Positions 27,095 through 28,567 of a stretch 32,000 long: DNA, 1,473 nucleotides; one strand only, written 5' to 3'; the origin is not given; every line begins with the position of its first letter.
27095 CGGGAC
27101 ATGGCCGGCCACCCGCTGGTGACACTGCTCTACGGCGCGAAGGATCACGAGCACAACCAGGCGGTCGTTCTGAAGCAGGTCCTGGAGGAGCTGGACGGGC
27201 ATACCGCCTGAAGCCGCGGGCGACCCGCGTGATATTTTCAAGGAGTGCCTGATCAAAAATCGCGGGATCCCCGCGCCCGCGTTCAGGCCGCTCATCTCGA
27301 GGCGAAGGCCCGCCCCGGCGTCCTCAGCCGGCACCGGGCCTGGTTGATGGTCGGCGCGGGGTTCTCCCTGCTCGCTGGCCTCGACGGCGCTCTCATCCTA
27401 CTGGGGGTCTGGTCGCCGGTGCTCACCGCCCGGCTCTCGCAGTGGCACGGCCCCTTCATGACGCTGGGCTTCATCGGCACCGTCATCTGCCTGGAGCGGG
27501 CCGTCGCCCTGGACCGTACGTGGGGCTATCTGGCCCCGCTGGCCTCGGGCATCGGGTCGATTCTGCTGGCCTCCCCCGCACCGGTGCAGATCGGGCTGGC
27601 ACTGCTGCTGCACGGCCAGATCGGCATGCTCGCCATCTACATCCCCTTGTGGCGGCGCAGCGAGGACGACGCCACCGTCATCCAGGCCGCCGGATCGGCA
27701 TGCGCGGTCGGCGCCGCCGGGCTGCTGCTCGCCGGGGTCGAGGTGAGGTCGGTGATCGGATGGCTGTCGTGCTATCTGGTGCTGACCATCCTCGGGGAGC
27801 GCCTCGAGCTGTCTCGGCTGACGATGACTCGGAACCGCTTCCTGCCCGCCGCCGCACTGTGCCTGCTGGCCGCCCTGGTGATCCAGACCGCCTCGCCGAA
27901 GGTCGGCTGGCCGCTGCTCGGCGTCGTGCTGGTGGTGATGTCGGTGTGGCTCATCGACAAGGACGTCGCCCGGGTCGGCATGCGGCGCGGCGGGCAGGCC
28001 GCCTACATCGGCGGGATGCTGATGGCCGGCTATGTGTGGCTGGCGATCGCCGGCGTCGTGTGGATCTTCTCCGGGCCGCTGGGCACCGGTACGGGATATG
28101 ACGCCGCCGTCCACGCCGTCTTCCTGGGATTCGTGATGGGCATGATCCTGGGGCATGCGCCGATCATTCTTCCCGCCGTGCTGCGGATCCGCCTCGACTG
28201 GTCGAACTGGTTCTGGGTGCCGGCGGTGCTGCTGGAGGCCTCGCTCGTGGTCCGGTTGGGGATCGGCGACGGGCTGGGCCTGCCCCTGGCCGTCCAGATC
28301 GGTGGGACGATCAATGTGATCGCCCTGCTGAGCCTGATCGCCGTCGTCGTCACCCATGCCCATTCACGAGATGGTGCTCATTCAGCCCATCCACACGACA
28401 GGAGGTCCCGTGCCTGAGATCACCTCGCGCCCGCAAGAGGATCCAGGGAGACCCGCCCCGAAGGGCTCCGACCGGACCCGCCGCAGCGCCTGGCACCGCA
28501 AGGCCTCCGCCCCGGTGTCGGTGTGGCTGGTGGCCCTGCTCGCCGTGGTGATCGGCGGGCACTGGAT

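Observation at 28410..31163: NirK fused to a 12-TM domain, with an internal Tat-like signal and an extra cupredoxin domain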

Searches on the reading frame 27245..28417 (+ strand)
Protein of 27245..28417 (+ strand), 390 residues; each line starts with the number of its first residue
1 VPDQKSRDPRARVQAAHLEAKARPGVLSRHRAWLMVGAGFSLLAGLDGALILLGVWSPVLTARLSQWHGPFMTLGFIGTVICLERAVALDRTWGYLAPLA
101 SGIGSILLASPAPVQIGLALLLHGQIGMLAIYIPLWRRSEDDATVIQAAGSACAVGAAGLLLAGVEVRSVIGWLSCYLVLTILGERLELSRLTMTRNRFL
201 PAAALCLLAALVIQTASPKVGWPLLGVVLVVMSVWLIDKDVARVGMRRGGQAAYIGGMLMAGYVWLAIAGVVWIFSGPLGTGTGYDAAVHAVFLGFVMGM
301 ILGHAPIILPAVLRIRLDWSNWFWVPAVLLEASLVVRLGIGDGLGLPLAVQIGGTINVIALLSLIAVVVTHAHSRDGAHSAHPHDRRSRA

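Call 3: search_protein_families(library=pfam, proteins=[window:27245-28417:+], max_evalue=0.1)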
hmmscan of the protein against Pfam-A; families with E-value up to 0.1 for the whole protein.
window:27245-28417:+ (390 aa): 0 families

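Call 4: search_protein_families(library=ncbifam, proteins=[window:27245-28417:+], max_evalue=0.1)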
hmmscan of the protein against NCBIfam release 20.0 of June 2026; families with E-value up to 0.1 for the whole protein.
window:27245-28417:+ (390 aa): 0 families

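Call 21: find_homologous_proteins(query=window:27245-28417:+, max_evalue=0.001)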
Query window:27245-28417:+ (390 aa): 703 proteins with E <= 0.001 among 8000 candidates; the best 120 are listed.
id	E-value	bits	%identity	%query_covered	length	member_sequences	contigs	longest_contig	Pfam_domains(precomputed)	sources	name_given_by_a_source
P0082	1.3e-221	754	100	91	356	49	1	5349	-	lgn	-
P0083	7.7e-174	597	85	83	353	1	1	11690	-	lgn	-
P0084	1.3e-169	583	79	89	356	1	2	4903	-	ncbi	-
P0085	5.1e-167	574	77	89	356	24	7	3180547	-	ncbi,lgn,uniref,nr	ncbi:Uncharacterised protein [Acidipropionibacterium jensenii]|uniref:Uncharacterized protein n=2 Ta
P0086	1.3e-147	510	72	87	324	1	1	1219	-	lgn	-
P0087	3.6e-144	499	66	91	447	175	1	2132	-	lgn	-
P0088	1.4e-142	494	64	93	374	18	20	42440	-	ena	-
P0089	1.4e-140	487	63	93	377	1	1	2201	-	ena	-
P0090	2.3e-140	486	63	93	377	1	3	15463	-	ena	-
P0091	3.5e-140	486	63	93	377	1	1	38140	-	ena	-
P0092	4.9e-140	485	63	93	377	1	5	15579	-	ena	-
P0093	5.7e-140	485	63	93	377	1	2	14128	-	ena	-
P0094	6.9e-140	485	63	93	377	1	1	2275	-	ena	-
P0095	7.9e-140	485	63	93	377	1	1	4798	-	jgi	jgi:hypothetical protein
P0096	8.4e-140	485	63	93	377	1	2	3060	-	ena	-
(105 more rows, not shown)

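Call 43: search_protein_families(library=pfam, alignment_id=A2, max_evalue=1)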
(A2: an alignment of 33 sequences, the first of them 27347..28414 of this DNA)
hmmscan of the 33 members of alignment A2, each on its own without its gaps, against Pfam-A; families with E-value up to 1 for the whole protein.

A. member 1, window:27347-28414:+ (356 aa): 0 families

B. families by the number of members that match (of 33 scanned): 6 families
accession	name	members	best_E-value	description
PF15060.11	PPDFL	1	7.3e-05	Differentiation and proliferation regulator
PF07157.17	DNA_circ_N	1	0.032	DNA circularisation protein N-terminus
PF19639.4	DUF6142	1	0.13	Family of unknown function (DUF6142)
PF02233.22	PNTB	1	0.2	NAD(P) transhydrogenase beta subunit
PF17410.7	Stevor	1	0.25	Subtelomeric Variable Open Reading frame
PF05940.17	NnrS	1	0.44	NnrS protein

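Call 68: predict_structure(alignment_id=A4)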
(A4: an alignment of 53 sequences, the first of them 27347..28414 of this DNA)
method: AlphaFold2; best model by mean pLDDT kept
length: 356 residues; sequences in the alignment: 53
mean_pLDDT: 93.0   pTM: 0.90
mean pLDDT of the five models: 93.0, 91.2, 90.1, 90.0, 89.8
residues with pLDDT >= 90: 300; 70-90: 42; 50-70: 12; < 50: 2
segments of 3 or more residues with pLDDT < 50: none
pLDDT, mean of each block of 10 residues (from residue 1): 90 88 87 94 96 96 97 96 98 98 95 98 98 95 97 92 94 98 95 98 96 96 97 97 83 93 94 92 96 97 92 93 94 94 66 53
secondary structure, 60 per line:
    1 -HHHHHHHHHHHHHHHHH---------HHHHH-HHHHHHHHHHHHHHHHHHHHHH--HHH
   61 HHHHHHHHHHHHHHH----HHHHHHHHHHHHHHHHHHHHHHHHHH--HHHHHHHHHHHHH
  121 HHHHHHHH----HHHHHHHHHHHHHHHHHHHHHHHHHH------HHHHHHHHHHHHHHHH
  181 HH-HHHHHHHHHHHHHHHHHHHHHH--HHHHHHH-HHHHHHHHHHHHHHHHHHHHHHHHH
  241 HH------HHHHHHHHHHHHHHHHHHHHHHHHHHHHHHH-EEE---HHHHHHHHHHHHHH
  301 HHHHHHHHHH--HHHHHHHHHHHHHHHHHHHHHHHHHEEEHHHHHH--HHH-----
elements in order: H2-18 H28-32 H34-55 H58-75 H80-105 H108-128 H133-158 H165-182 H184-205 H208-214 H216-242 H249-279 E281-283 H287-310 H313-337 E338-340 H341-346

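Call 71: fold_search(model_id=the predicted structure, library=pdb)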
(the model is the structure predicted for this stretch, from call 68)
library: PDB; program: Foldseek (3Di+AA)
matches with E <= 10: 310; with E <= 0.001: 0
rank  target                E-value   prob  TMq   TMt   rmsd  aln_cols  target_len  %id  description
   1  9g83_t                2.0e-03  1.00  0.62  0.50   6.4       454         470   12  Respiratory supercomplex CI1-CIII2-CIV2-(cbb3)1 from alphaproteobacterium (released 2026-02-04)
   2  9g6b_A                4.0e-03  1.00  0.61  0.49   6.6       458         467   12  cbb3-2 NOH complex (released 2026-01-28)
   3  4n4y_A                4.4e-03  1.00  0.63  0.43   6.3       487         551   15  Structure of Recombinant Cytochrome ba3 Oxidase mutant G232V from Thermus thermophilus (released 2014-10-08)
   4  1ehk_A                1.1e-02  1.00  0.60  0.42   7.0       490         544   14  CRYSTAL STRUCTURE OF THE ABERRANT BA3-CYTOCHROME-C OXIDASE FROM THERMUS THERMOPHILUS (released 2001-02-22)
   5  4gp4_A                1.4e-02  1.00  0.65  0.44   6.1       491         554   15  Structure of Recombinant Cytochrome ba3 Oxidase mutant Y133F from Thermus thermophilus (released 2013-01-16)
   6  3mk7_A                1.4e-02  1.00  0.62  0.50   6.8       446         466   12  The structure of CBB3 cytochrome oxidase (released 2010-08-04)
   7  4gp8_A                1.4e-02  1.00  0.60  0.44   6.9       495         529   14  Structure of Recombinant Cytochrome ba3 Oxidase mutant Y133W+T231F from Thermus thermophilus (released 2013-01-16)
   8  8zgp_A                1.7e-02  1.00  0.55  0.31   7.7       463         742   13  CryoEM structure of dimeric quinol dependent nitric oxide reductase from Neisseria meningitidis (released 2025-05-14)
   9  3mk7_G                1.8e-02  1.00  0.62  0.50   6.3       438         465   13  The structure of CBB3 cytochrome oxidase (released 2010-08-04)
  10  3mk7_D                1.9e-02  1.00  0.63  0.50   6.3       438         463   12  The structure of CBB3 cytochrome oxidase (released 2010-08-04)
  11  4g7q_A                2.0e-02  1.00  0.63  0.43   6.3       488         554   15  Structure of Recombinant Cytochrome ba3 Oxidase mutant V236L from Thermus thermophilus (released 2013-07-24)
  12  1xme_A                2.0e-02  1.00  0.61  0.41   8.4       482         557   14  Structure of Recombinant Cytochrome ba3 Oxidase from Thermus thermophilus (released 2005-03-22)
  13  8bgw_A                2.1e-02  1.00  0.58  0.32   7.4       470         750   15  CryoEM structure of quinol-dependent Nitric Oxide Reductase (qNOR) from Alcaligenes xylosoxidans at 2.2 A resolution (released 2023-08-16)
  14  3qjq_A                2.3e-02  1.00  0.51  0.36  12.7       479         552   13  The structure of and photolytic induced changes of carbon monoxide binding to the cytochrome ba3-oxidase from Thermus  (released 2012-01-25)
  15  3s3b_A                2.4e-02  1.00  0.61  0.42   6.6       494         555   14  Structure of Thermus thermophilus cytochrome ba3 oxidase 240s after Xe depressurization (released 2012-05-23)
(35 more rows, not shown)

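Call 73: search_dna_similar(query=window:27347-28414:+, collection=plasmids, mode=protein, max_evalue=0.01, max_rows=20)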
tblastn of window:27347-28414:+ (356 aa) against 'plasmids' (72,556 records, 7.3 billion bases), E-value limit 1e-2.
Records with a match: 12; places in all: 12; records where one place covers at least 80% of the query: 3.
Best place of each record, by identity: <60% 12.
By first word of the organism name: Variovorax 3; Cupriavidus 3; Caballeronia 2; Methylobacterium 1; Paraburkholderia 1; Jiella 1; Eleftheria 1.
By predicted mobility (MOB-suite, as given by PLSDB): non-mobilizable 7; conjugative 4; mobilizable 1.
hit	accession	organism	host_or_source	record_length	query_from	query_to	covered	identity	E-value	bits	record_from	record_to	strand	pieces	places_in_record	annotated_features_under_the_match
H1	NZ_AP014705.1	Methylobacterium aquaticum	-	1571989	28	307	79%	41.0%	2e-33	139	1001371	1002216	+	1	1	none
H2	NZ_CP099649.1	Paraburkholderia fungorum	Arabidopsis thaliana,pure culture,leaf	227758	24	307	80%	38.7%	2e-30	129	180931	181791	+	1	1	hypothetical protein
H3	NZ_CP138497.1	Variovorax boronicumulans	Legume root,PacBio whole genome assembly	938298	24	304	79%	37.6%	1e-24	112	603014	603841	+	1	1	hypothetical protein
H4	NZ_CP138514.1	Variovorax paradoxus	Legume root,PacBio whole genome assembly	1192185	34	308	77%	37.0%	2e-19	97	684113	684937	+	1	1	none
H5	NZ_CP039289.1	Cupriavidus necator H16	single cell,sludge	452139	32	322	82%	34.3%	3e-23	108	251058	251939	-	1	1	hypothetical protein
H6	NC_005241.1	Cupriavidus necator H16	-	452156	32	322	82%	34.3%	3e-23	108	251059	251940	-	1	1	hypothetical protein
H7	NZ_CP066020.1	Cupriavidus necator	-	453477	32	322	82%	34.3%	3e-23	108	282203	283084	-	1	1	hypothetical protein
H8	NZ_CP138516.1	Variovorax paradoxus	Legume root,PacBio whole genome assembly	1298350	34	308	77%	35.2%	2e-17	91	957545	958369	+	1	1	none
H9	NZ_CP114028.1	Jiella pelagia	whole organism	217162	32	286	72%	33.5%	2e-15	85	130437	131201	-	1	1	hypothetical protein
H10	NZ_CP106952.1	Eleftheria terrae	soil sample,soil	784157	143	317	49%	35.4%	1e-4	52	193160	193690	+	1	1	hypothetical protein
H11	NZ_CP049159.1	Caballeronia sp. SBC1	whole organism,soil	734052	33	158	35%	41.7%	8e-5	52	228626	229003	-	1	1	hypothetical protein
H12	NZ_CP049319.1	Caballeronia sp. SBC2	whole organism,soil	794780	33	158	35%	41.7%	8e-5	52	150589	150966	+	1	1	hypothetical protein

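Call 75: get_annotated_region(hit=H6, flank=7000)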
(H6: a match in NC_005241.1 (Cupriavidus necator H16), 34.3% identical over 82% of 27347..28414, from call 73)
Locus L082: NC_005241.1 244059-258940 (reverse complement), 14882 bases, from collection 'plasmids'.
description: Cupriavidus necator H16 megaplasmid pHG1, complete sequence
organism: Cupriavidus necator H16 (NCBI taxid 381666)
taxonomy: Bacteria; Pseudomonadota; Betaproteobacteria; Burkholderiales; Burkholderiaceae; Cupriavidus; Cupriavidus necator; Cupriavidus necator H16
host: -; source: -; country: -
typing (MOB-suite, as given by PLSDB): conjugative; replicon rep_cluster_120; relaxase MOBH,MOBP; mating-pair formation MPF_T
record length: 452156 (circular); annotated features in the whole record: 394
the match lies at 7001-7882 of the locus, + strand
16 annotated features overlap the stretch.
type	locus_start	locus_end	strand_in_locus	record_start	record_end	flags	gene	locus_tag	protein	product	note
CDS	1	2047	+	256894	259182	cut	-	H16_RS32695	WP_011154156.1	nitric-oxide reductase large subunit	-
CDS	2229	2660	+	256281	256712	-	-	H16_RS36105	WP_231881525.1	cupredoxin domain-containing protein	-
CDS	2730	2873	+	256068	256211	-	-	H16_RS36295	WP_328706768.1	hypothetical protein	-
CDS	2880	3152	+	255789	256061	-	-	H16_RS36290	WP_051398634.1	hypothetical protein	-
CDS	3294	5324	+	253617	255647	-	-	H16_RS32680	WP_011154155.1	ribonucleoside triphosphate reductase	GO:0006260 - DNA replication [Evidence IEA]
CDS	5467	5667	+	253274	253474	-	nrdD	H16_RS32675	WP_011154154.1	anaerobic ribonucleoside-triphosphate reductase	GO:0006260 - DNA replication [Evidence IEA]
CDS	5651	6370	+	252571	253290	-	-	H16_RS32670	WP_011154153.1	anaerobic ribonucleoside-triphosphate reductase activating protein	GO:0009265 - 2'-deoxyribonucleotide biosynthetic process [Evidence IEA]; GO:0051353 - positive regulation of ...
CDS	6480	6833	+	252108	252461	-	-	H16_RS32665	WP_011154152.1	metal-sulfur cluster assembly factor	-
CDS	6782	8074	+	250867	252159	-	-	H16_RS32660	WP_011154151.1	hypothetical protein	-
CDS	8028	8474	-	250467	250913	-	-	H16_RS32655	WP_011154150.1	Rrf2 family transcriptional regulator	-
CDS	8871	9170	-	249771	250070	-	-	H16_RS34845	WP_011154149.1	DUF2249 domain-containing protein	-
CDS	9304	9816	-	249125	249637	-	-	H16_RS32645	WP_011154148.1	hemerythrin domain-containing protein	-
CDS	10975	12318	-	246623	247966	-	-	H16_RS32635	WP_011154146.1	phosphoribosyltransferase family protein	GO:0009116 - nucleoside metabolic process [Evidence IEA]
CDS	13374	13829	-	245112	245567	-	-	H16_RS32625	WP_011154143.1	universal stress protein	-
CDS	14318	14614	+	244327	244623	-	-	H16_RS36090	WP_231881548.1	hypothetical protein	-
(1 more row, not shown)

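Call 76: get_annotated_region(hit=H2, flank=6000)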
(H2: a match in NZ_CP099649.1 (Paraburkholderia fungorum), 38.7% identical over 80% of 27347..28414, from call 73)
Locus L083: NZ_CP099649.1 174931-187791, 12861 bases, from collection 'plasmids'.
description: Paraburkholderia fungorum strain OTU2SAUBB1 plasmid unnamed3, complete sequence
organism: Paraburkholderia fungorum (NCBI taxid 134537)
taxonomy: Bacteria; Pseudomonadota; Betaproteobacteria; Burkholderiales; Burkholderiaceae; Paraburkholderia; Paraburkholderia fungorum
host: -; source: Arabidopsis thaliana,pure culture,leaf; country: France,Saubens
typing (MOB-suite, as given by PLSDB): non-mobilizable
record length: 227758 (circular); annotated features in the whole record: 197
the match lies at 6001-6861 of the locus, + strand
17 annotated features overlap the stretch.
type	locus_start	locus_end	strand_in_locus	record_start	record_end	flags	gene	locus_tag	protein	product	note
CDS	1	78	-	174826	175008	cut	-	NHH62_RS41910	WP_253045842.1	hypothetical protein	-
CDS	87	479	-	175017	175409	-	-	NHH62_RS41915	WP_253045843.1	hypothetical protein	-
CDS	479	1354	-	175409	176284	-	-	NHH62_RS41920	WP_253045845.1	helix-turn-helix domain-containing protein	GO:0006355 - regulation of DNA-templated transcription [Evidence IEA]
CDS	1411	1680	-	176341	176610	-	-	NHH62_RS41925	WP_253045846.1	DUF2249 domain-containing protein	-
CDS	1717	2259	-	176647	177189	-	-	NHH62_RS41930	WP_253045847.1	hemerythrin domain-containing protein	-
CDS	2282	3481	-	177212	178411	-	-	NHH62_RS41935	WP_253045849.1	NnrS family protein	-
CDS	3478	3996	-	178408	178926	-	-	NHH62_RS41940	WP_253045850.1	Rrf2 family transcriptional regulator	-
CDS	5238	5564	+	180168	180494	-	-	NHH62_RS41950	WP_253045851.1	metal-sulfur cluster assembly factor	-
CDS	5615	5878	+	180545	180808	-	-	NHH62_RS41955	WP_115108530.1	DUF2249 domain-containing protein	-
CDS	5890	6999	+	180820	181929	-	-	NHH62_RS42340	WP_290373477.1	hypothetical protein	-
CDS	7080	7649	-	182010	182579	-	-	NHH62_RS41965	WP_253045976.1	hemerythrin domain-containing protein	-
CDS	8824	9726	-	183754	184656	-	cysM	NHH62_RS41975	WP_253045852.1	cysteine synthase CysM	GO:0006535 - cysteine biosynthetic process from serine [Evidence IEA]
CDS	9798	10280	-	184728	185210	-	-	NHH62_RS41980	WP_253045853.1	universal stress protein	-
CDS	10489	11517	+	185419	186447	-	-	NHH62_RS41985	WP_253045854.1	nitronate monooxygenase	-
CDS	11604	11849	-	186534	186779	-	-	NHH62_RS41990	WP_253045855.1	hypothetical protein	-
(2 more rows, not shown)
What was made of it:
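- Closest known: NnrS. Same: The window's upstream paralogue family co-occurs with NnrS, Rrf2, DUF2249 and hemerythrin genes (call 76).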

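Call 79: search_dna_similar(query=L083:2285-3481:-, collection=plasmids, mode=protein, max_evalue=1e-20, max_rows=24, rows=spread)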
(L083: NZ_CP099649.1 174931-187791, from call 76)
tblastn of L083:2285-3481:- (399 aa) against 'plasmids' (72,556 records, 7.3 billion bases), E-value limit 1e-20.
Records with a match: 203; places in all: 206; records where one place covers at least 80% of the query: 199.
Best place of each record, by identity: >=99% 1; 60-80% 2; <60% 200.
By first word of the organism name: Sinorhizobium 48; Rhizobium 35; Ralstonia 30; Agrobacterium 17; Cupriavidus 7; Roseibium 7; Azospirillum 5; Paracoccus 4; Labrenzia 4; Mesorhizobium 4; and 28 more.
By predicted mobility (MOB-suite, as given by PLSDB): non-mobilizable 126; conjugative 61; mobilizable 16.
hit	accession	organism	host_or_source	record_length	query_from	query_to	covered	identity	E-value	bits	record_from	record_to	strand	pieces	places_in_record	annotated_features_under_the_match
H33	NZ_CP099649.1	Paraburkholderia fungorum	Arabidopsis thaliana,pure culture,leaf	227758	1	399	100%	100.0%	0e+0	622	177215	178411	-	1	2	NnrS family protein | Rrf2 family transcriptional regulator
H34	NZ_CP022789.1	Ralstonia solanacearum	Solanum tuberosum,single cell,Potato ...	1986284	14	399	97%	47.9%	7e-64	228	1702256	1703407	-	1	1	none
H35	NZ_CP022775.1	Ralstonia solanacearum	Solanum tuberosum,single cell,Potato ...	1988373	14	399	97%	47.4%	3e-63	226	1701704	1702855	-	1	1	none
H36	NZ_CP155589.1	Ralstonia solanacearum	Musa sp.,cell culture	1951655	14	399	97%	47.4%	7e-62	223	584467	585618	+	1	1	none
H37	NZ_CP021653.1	Ralstonia solanacearum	Solanum lycopersicum,Tomato with ...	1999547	14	399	97%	46.9%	2e-64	230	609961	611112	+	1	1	none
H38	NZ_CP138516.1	Variovorax paradoxus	Legume root,PacBio whole genome assembly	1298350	13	399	97%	39.3%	9e-43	167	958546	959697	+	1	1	none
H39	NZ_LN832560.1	Paracoccus aminovorans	-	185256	20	398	95%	37.7%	2e-33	139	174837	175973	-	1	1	NnrS family protein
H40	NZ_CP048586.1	Agrobacterium pusense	walnut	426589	20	398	95%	36.7%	3e-37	150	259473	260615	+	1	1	NnrS family protein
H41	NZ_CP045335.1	Labrenzia sp. THAF191a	pure culture,Surface of a polyethylene ...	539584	3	393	98%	35.2%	1e-24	113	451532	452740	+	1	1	NnrS family protein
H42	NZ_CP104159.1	Rhizobium sp. CB3060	Leucaena leucocephala,cell culture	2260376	24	393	93%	36.5%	5e-32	135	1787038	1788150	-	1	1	record has no annotation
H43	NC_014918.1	Mesorhizobium ciceri biovar biserrulae WSM1271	-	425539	3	393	98%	33.7%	8e-27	120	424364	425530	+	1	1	NnrS family protein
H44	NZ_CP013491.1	Rhizobium sp. N6212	Phaseolus vulgaris,Whole ...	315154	3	393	98%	33.4%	3e-33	139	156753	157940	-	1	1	NnrS family protein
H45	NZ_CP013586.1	Rhizobium phaseoli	Phaseolus vulgaris,Whole ...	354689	3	393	98%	33.0%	2e-33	139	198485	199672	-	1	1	NnrS family protein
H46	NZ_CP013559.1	Rhizobium phaseoli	Phaseolus vulgaris,Whole ...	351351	16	393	95%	33.9%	6e-33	138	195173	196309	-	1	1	NnrS family protein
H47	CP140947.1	Sinorhizobium meliloti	Medicago lupulina,whole organism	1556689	58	393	84%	37.6%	8e-28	123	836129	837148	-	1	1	NnrS family protein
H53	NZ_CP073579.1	Photobacterium sp. GJ3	-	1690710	19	399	95%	32.3%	1e-24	114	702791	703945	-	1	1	record has no annotation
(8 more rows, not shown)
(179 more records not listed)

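Call 80: get_annotated_region(hit=H34, flank=300)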
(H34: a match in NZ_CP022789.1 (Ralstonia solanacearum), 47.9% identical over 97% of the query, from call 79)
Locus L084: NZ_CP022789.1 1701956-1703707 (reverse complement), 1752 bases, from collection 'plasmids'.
description: Ralstonia solanacearum strain SL3175 plasmid unnamed, complete sequence
organism: Ralstonia solanacearum (NCBI taxid 305)
taxonomy: Bacteria; Pseudomonadota; Betaproteobacteria; Burkholderiales; Burkholderiaceae; Ralstonia; Ralstonia solanacearum
host: -; source: Solanum tuberosum,single cell,Potato bacterial wilt; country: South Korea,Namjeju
typing (MOB-suite, as given by PLSDB): non-mobilizable
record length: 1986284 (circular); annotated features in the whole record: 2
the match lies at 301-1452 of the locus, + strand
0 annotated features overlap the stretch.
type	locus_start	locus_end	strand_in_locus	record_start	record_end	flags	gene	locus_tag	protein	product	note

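Call 81: get_annotated_region(hit=H38, flank=3000)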
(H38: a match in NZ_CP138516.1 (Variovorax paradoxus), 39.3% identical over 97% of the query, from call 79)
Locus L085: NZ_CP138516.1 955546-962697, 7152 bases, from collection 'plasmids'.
description: Variovorax paradoxus strain 2u118 plasmid unnamed, complete sequence
organism: Variovorax paradoxus (NCBI taxid 34073)
taxonomy: Bacteria; Pseudomonadota; Betaproteobacteria; Burkholderiales; Comamonadaceae; Variovorax; Variovorax paradoxus
host: -; source: Legume root,PacBio whole genome assembly; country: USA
typing (MOB-suite, as given by PLSDB): non-mobilizable
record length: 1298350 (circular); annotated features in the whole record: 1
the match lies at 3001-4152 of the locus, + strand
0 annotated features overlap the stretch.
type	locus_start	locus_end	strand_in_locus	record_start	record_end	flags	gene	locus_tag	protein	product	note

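Call 82: get_annotated_region(hit=H39, flank=300)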
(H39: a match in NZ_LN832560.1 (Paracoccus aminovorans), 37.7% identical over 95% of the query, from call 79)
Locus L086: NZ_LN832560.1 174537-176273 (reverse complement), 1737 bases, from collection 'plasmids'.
description: Paracoccus aminovorans isolate JCM7685 plasmid II, complete sequence
organism: Paracoccus aminovorans (NCBI taxid 34004)
taxonomy: Bacteria; Pseudomonadota; Alphaproteobacteria; Rhodobacterales; Paracoccaceae; Paracoccus; Paracoccus aminovorans
host: -; source: -; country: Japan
typing (MOB-suite, as given by PLSDB): non-mobilizable; replicon rep_cluster_560,rep_cluster_969
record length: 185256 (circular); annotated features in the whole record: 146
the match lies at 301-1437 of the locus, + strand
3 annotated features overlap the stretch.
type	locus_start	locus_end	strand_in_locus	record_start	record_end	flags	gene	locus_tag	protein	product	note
CDS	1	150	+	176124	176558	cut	-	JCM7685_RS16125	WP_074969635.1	pseudoazurin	-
CDS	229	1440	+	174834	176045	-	-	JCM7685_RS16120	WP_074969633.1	NnrS family protein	-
CDS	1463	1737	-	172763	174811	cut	-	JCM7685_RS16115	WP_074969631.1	catalase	-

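Call 83: get_annotated_region(hit=H40, flank=300)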
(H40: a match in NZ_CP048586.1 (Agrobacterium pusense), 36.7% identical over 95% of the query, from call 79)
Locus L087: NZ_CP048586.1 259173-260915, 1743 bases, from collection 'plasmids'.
description: Agrobacterium pusense strain CC001 plasmid pAt1, complete sequence
organism: Agrobacterium pusense (NCBI taxid 648995)
taxonomy: Bacteria; Pseudomonadota; Alphaproteobacteria; Hyphomicrobiales; Rhizobiaceae; Agrobacterium; Agrobacterium pusense
host: -; source: walnut; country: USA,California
typing (MOB-suite, as given by PLSDB): non-mobilizable; mating-pair formation MPF_T
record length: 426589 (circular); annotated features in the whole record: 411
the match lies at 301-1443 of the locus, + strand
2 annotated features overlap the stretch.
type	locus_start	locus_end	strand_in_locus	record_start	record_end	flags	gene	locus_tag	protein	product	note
CDS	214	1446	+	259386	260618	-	-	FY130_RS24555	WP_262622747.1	NnrS family protein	-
CDS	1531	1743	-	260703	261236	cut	-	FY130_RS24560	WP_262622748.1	DUF2249 domain-containing protein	-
